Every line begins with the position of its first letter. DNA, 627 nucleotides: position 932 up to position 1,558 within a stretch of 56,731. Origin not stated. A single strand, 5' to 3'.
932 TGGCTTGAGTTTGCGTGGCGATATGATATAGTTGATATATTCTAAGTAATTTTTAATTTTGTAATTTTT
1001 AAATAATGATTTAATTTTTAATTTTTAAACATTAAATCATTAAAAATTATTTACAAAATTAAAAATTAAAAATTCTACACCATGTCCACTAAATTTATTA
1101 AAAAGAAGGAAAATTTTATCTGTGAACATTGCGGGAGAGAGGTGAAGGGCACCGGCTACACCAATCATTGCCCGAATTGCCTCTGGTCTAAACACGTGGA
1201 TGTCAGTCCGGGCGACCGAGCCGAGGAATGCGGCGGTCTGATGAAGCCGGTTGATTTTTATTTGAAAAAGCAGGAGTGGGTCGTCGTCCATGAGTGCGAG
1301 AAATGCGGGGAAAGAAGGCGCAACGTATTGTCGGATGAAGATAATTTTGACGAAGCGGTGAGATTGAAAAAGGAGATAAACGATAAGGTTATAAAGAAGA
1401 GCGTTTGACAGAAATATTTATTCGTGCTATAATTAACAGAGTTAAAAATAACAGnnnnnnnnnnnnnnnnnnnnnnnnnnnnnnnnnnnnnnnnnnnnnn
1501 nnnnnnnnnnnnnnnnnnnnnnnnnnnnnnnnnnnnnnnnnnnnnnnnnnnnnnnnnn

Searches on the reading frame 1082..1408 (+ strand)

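Call 3: search_protein_families(library=pfam, proteins=[window:1082-1408:+], max_evalue=0.01)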
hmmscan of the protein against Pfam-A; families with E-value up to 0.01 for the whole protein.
window:1082-1408:+ (108 aa): 4 families
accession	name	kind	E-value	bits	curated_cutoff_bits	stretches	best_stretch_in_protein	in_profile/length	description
PF12647.12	RNHCP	-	5.4e-30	103.7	24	1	10-88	2-85/90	RNHCP domain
PF08209.17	Sgf11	-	0.0002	21.3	26.4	1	9-34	2-27/33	Sgf11 (transcriptional regulation protein)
PF01155.25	HypA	-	0.005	17.3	28.9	0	7-44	66-102/112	Hydrogenase/urease nickel incorporation, metallochaperone, hypA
PF12773.13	DZR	-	0.0068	17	27.3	0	9-33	10-30/45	Double zinc ribbon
